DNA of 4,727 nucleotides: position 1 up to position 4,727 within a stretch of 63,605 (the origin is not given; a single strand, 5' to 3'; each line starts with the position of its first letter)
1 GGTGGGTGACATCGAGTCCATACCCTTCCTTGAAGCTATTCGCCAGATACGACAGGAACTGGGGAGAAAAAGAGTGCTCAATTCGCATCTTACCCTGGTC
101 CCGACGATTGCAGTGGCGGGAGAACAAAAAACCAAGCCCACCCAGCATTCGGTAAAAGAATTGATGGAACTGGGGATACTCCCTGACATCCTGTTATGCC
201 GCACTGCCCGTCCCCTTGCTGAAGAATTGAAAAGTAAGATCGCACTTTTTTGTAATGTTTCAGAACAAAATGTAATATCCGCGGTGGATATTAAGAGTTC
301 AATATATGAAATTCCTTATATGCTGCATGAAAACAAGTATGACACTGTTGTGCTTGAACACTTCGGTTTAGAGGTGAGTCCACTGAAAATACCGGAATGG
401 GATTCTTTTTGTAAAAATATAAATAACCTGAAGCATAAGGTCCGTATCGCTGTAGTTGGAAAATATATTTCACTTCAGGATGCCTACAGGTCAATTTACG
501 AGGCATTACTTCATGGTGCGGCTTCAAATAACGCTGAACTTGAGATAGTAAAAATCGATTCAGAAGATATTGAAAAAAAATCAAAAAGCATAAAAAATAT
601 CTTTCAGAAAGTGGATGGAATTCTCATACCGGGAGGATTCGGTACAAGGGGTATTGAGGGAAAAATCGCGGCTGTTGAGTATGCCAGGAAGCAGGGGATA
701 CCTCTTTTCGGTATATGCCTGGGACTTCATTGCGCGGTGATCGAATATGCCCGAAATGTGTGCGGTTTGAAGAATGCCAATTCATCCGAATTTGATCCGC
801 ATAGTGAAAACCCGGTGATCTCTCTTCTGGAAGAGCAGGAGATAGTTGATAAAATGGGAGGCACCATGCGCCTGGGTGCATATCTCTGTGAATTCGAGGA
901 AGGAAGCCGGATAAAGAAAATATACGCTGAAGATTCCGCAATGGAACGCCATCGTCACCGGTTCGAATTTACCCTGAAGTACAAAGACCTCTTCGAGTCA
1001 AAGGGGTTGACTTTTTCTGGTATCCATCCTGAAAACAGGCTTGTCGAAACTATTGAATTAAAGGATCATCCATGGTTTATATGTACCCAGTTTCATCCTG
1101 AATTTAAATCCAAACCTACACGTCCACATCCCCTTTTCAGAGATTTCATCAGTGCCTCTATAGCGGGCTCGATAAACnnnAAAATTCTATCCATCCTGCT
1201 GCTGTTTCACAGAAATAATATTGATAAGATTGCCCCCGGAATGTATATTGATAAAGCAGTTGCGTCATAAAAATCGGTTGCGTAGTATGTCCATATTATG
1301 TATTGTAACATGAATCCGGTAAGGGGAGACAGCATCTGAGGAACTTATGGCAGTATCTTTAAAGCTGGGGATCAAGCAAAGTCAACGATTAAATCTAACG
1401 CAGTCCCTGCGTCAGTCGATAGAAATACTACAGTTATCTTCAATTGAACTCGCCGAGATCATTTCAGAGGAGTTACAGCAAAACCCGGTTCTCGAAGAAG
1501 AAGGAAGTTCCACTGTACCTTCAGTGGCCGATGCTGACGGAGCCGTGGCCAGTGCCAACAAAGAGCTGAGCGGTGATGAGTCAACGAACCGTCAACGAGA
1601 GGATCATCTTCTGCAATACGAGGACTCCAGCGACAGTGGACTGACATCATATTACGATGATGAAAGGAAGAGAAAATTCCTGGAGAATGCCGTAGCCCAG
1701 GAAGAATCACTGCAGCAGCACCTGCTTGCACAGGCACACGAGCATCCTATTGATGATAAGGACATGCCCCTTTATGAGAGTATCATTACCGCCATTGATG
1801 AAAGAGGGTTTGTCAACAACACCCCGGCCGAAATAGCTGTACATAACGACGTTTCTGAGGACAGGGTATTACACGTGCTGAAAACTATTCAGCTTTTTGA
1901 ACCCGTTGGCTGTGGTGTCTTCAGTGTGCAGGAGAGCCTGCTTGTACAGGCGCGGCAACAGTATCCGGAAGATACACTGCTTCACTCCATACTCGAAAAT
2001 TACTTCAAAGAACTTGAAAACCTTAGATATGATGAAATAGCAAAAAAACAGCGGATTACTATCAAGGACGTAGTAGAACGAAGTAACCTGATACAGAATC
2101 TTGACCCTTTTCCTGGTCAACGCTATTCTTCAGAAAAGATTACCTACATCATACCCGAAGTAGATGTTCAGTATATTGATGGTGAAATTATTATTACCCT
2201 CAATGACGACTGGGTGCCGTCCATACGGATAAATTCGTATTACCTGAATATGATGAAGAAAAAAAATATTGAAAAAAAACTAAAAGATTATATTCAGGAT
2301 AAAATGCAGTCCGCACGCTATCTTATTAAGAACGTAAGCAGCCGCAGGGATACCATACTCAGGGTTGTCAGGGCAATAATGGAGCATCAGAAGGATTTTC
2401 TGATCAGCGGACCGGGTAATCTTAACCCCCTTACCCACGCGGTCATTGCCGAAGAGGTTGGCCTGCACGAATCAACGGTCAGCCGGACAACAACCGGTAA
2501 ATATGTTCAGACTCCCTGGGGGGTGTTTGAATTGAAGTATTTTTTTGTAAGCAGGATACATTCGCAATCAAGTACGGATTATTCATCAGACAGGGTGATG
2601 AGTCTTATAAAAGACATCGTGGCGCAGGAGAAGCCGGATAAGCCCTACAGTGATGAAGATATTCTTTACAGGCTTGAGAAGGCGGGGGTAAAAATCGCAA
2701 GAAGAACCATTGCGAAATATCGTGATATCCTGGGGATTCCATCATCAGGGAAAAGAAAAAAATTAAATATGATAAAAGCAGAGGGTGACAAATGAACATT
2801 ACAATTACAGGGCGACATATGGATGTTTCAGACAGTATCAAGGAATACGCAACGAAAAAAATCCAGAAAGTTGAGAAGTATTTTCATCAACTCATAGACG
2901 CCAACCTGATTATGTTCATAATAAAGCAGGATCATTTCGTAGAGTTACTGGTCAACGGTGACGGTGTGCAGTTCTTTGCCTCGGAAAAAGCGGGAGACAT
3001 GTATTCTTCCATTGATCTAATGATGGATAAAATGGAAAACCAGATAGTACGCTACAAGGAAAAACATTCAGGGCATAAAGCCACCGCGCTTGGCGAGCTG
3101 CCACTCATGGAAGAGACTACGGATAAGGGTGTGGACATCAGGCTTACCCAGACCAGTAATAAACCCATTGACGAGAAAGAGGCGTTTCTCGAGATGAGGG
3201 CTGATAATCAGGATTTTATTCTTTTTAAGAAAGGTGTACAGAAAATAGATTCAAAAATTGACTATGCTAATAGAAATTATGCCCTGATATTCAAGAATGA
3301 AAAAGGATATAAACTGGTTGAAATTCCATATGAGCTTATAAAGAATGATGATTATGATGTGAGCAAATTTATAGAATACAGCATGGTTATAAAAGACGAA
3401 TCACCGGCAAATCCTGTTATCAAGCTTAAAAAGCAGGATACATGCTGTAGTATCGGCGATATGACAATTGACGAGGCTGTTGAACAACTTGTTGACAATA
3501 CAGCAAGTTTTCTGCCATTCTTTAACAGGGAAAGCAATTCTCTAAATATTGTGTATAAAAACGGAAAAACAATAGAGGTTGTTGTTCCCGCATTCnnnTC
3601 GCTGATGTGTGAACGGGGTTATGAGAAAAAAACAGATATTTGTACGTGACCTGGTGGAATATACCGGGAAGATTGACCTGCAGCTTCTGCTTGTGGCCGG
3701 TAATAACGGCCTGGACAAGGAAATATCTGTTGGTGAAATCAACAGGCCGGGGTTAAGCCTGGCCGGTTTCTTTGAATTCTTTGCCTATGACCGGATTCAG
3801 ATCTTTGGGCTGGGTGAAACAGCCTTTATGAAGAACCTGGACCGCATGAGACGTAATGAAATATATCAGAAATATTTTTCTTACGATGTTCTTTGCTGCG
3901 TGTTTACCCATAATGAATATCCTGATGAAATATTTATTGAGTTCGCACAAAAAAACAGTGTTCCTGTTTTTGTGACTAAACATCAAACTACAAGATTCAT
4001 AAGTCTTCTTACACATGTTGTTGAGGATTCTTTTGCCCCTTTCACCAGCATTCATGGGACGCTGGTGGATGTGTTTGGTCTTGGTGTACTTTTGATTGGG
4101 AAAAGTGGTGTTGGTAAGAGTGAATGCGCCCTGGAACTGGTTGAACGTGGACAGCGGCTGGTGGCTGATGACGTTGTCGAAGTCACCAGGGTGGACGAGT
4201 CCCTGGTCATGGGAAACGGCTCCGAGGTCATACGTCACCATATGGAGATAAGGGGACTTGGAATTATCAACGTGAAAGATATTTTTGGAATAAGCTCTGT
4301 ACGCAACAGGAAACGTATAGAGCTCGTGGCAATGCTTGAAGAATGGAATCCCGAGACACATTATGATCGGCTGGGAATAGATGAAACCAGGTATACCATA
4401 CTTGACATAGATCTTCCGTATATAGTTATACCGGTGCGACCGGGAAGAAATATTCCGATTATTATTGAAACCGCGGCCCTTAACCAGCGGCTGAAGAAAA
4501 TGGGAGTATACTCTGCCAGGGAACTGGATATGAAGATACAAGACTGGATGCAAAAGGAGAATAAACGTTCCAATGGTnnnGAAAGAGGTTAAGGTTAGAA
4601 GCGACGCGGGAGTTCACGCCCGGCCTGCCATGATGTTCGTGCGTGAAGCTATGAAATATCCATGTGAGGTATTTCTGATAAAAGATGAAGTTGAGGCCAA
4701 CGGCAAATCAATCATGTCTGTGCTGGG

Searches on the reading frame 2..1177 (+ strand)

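Call 50: search_protein_families(library=pfam, proteins=[window:2-1177:+], max_evalue=0.00001)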
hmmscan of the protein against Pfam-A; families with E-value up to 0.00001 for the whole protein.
window:2-1177:+ (392 aa): 3 families
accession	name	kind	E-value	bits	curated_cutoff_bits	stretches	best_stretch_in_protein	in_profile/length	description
PF06418.20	CTP_synth_N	-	7.7e-40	137.4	26.1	1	1-123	144-265/265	CTP synthase N-terminus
PF00117.34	GATase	-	9e-38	130.3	22.8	1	158-384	2-189/190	Glutamine amidotransferase class-I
PF07722.19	Peptidase_C26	-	2.2e-07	31.3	20.5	0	222-367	95-219/219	Peptidase C26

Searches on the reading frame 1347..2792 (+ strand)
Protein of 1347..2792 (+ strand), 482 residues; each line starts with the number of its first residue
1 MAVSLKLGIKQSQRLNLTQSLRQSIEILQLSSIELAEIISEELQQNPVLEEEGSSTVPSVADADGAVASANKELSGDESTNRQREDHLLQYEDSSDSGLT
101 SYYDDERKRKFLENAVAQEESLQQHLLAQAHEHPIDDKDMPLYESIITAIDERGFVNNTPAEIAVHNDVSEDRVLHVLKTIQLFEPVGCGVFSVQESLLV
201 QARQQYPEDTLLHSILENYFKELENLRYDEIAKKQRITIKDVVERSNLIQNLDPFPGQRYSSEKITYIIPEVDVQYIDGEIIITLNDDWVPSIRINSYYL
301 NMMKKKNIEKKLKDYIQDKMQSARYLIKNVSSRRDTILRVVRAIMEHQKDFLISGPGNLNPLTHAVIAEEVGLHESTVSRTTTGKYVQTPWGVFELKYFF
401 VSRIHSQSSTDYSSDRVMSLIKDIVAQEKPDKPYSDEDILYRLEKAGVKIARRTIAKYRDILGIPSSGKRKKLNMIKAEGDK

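Call 8: search_protein_families(library=ncbifam, proteins=[window:1347-2792:+], max_evalue=0.00001)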
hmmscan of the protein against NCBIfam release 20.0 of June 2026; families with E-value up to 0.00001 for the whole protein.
window:1347-2792:+ (482 aa): 7 families
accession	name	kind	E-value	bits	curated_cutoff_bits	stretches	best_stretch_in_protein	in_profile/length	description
TIGR02395.1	rpoN_sigma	equivalog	6e-124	414.4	277.35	1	11-471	1-434/434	RNA polymerase factor sigma-54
NF004595.0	PRK05932.1-2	equivalog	1.4e-115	386.9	513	1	6-473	4-483/484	RNA polymerase factor sigma-54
NF004596.0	PRK05932.1-3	subfamily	2.8e-100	336.7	499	1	1-476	1-510/515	RNA polymerase factor sigma-54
NF009118.0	PRK12469.1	subfamily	1.2e-98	331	396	1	6-475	4-483/483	RNA polymerase factor sigma-54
NF004598.0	PRK05932.1-5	equivalog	2.5e-98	330.1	621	1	7-473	5-504/504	RNA polymerase factor sigma-54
NF004597.0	PRK05932.1-4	equivalog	1.5e-88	297.4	817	1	7-473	5-476/477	RNA polymerase factor sigma-54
NF004602.0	PRK05932.2-4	equivalog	1.1e-55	189.2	506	1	5-477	3-415/416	RNA polymerase factor sigma-54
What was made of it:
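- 1347..2795 (+): rpoN (sigma-54), followed by hpf (2792-3598) and hprK (3609-4580). TIGR02395 414 bits against a cut-off of 277 (call 8).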

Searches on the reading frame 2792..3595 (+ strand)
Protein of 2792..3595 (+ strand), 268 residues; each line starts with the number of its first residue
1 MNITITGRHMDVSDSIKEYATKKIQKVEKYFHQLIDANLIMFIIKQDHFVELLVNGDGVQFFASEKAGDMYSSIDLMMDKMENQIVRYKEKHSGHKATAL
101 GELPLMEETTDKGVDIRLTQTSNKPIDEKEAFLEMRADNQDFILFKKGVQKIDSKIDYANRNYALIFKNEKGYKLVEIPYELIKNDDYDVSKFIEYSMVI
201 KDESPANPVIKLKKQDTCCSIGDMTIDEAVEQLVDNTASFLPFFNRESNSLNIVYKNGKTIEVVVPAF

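Call 50: search_protein_families(library=pfam, proteins=[window:2792-3595:+], max_evalue=0.00001)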
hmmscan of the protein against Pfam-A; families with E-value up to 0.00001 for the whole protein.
window:2792-3595:+ (268 aa): 2 families
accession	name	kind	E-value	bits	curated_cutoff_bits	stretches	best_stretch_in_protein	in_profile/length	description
PF02482.25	Ribosomal_S30AE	-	6.9e-24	84.8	23.7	1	3-92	1-87/88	Sigma 54 modulation protein / S30EA ribosomal protein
PF16321.10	Ribosom_S30AE_C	-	1.9e-11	43.9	25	1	223-257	16-50/57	Sigma 54 modulation/S30EA ribosomal protein C terminus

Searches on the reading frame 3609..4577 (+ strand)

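Call 50: search_protein_families(library=pfam, proteins=[window:3609-4577:+], max_evalue=0.00001)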
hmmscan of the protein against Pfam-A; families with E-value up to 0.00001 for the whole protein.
window:3609-4577:+ (323 aa): 2 families
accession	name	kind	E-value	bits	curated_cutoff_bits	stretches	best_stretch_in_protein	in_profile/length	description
PF07475.17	Hpr_kinase_C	-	3.9e-67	225.5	33.3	1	141-309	2-170/171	HPr Serine kinase C-terminal domain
PF02603.21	Hpr_kinase_N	-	4.7e-36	124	24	1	12-136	3-123/125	HPr Serine kinase N terminus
